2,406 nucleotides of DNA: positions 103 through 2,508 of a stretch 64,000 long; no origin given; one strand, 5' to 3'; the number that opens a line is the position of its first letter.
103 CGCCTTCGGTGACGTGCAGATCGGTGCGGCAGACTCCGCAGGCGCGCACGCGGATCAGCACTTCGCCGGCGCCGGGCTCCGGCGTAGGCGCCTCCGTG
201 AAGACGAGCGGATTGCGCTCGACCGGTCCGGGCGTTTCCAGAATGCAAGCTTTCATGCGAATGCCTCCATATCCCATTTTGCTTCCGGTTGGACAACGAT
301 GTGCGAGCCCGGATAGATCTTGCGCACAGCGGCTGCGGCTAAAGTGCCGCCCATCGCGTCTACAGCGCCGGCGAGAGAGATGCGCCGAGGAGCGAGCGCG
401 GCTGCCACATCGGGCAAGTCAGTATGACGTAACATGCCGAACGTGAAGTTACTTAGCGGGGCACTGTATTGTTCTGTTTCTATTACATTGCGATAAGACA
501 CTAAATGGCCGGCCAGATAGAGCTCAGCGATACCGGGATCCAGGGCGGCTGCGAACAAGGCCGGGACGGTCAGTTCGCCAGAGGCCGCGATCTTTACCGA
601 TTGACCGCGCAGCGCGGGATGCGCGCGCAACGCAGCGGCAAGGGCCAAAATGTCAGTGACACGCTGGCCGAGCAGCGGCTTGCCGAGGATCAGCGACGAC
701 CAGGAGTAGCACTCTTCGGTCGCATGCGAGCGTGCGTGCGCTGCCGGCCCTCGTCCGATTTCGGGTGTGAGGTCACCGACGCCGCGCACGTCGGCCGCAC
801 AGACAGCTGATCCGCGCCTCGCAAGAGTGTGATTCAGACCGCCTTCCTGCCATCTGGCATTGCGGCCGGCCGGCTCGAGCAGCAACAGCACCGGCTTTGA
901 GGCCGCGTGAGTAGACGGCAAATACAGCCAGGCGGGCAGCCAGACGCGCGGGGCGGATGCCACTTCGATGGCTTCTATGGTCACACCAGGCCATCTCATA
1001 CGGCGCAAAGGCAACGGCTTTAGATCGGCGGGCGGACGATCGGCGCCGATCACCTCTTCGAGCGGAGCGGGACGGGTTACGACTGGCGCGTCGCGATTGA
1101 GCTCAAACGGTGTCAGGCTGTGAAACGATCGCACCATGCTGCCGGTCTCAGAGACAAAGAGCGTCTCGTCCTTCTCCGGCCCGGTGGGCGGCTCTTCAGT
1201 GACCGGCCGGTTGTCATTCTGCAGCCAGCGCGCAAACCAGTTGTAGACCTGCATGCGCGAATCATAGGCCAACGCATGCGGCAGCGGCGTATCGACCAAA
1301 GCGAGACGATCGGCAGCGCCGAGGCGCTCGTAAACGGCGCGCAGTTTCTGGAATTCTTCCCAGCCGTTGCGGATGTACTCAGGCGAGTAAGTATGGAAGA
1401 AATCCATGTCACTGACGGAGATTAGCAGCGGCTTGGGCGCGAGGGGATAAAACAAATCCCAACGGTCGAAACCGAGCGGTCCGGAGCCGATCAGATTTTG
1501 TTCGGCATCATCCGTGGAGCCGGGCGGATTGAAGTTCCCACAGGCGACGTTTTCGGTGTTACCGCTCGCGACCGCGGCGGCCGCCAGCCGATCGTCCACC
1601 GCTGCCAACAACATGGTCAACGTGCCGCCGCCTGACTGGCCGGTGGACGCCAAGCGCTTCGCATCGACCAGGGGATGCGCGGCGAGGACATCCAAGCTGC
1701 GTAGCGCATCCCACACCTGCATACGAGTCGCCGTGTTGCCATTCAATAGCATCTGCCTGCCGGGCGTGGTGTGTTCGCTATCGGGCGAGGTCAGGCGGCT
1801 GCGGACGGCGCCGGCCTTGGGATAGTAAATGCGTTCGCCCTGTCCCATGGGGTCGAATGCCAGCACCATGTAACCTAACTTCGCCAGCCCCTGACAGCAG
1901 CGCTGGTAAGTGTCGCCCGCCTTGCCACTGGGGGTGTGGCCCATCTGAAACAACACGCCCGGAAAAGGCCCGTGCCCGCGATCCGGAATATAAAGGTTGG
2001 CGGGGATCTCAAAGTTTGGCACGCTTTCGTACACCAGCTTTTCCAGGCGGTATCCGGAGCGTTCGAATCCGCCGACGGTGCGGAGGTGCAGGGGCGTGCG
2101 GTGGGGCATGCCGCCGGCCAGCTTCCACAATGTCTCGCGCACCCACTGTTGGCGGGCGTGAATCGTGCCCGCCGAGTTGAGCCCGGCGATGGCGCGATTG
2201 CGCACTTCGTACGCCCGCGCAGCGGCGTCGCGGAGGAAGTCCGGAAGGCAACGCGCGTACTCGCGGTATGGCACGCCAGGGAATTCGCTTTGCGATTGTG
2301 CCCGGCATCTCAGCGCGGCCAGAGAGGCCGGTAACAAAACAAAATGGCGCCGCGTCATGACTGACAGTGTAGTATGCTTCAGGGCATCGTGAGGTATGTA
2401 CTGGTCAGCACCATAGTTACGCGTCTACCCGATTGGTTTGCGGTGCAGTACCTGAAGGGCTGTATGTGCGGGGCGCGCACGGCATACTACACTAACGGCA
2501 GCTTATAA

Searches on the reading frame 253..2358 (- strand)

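Call 84: search_protein_families(library=pfam, proteins=[window:253-2358:-], max_evalue=0.00001)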
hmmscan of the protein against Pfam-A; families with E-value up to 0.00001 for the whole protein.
window:253-2358:- (701 aa): 2 families
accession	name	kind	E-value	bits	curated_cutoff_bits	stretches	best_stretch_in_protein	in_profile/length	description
PF05448.18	AXE1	-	3.2e-12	46.3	21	1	105-262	56-204/321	Acetyl xylan esterase (AXE1)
PF01738.24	DLH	-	7.8e-07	29.3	21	1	141-268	20-131/217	Dienelactone hydrolase family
